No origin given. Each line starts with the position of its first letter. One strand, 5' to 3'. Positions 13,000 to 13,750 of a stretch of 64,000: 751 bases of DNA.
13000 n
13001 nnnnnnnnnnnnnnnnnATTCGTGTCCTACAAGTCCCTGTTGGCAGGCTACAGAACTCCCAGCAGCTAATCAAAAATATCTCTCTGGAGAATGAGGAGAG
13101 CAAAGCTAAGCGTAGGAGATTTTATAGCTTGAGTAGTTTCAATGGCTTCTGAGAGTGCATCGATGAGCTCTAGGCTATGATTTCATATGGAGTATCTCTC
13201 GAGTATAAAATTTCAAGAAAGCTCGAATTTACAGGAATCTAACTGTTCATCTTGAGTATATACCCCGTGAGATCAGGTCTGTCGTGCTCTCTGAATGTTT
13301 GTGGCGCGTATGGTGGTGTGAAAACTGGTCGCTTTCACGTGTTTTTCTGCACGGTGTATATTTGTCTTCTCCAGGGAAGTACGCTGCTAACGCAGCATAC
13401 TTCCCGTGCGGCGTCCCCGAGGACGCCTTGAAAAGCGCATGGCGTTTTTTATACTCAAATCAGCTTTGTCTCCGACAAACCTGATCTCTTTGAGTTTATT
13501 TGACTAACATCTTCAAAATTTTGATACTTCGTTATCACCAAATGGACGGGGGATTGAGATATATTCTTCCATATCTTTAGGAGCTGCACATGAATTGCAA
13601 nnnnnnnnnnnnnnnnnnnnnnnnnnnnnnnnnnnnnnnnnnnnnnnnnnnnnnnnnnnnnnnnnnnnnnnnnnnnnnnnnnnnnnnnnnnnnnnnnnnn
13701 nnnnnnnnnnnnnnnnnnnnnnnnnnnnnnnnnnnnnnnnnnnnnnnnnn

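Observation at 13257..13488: Twice-occurring ~200-nt element whose predicted helices covary between copies: a candidate sRNA or cis-regulatory RNA family, copy 1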

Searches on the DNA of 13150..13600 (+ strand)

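Call 6: search_rna_families(source=window, start=13150, end=13600, threshold=evalue, max_evalue=10, show_alignments=2)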
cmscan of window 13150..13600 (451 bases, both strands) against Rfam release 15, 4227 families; matches with E-value up to 10: 2.
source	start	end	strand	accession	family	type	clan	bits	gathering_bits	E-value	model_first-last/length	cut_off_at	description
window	13424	13565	-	RF02053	STnc430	Gene; sRNA;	-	19.9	47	0.97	1-162/162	no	Enterobacterial sRNA STnc430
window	13506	13542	-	RF01139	sR2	Gene; snRNA; snoRNA; CD-box;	-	10.4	42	9.7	1-57/57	no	Small nucleolar RNA sR2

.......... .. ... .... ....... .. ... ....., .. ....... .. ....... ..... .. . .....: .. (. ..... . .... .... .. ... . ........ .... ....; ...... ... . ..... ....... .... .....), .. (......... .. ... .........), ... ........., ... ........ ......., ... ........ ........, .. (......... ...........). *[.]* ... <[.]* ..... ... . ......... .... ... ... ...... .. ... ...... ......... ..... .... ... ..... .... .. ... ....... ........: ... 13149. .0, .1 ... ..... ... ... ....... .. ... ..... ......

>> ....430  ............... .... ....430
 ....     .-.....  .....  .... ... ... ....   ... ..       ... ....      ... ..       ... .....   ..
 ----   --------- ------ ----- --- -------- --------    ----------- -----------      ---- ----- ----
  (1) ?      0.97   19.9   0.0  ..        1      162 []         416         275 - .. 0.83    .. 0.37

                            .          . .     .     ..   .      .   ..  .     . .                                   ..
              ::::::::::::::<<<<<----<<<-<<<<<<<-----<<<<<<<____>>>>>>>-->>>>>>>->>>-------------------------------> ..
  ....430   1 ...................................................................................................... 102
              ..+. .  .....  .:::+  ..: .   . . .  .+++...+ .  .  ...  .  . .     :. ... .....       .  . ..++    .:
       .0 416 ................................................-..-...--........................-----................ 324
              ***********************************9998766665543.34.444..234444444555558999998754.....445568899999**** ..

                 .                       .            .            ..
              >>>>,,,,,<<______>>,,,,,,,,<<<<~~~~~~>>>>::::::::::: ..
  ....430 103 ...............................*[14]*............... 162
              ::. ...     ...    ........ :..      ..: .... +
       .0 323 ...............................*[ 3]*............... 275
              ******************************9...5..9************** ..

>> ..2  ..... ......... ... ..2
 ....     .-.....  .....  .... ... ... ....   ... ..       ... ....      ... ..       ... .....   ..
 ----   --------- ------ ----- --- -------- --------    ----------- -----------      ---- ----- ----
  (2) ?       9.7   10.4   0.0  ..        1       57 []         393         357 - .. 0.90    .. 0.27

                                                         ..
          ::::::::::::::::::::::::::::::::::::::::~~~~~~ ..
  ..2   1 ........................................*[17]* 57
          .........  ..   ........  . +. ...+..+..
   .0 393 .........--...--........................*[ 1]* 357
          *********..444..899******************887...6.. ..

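Call 71: search_dna_similar(query=window:13258-13531:+, collection=plasmids, mode=distant, max_evalue=0.01, max_rows=10)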
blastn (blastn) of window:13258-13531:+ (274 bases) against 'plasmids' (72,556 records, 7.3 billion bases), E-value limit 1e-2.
No match.

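Call 72: search_dna_similar(query=window:13258-13531:+, collection=phages, mode=distant, max_evalue=0.01, max_rows=10)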
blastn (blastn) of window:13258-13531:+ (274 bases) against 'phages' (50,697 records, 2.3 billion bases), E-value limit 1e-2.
No match.
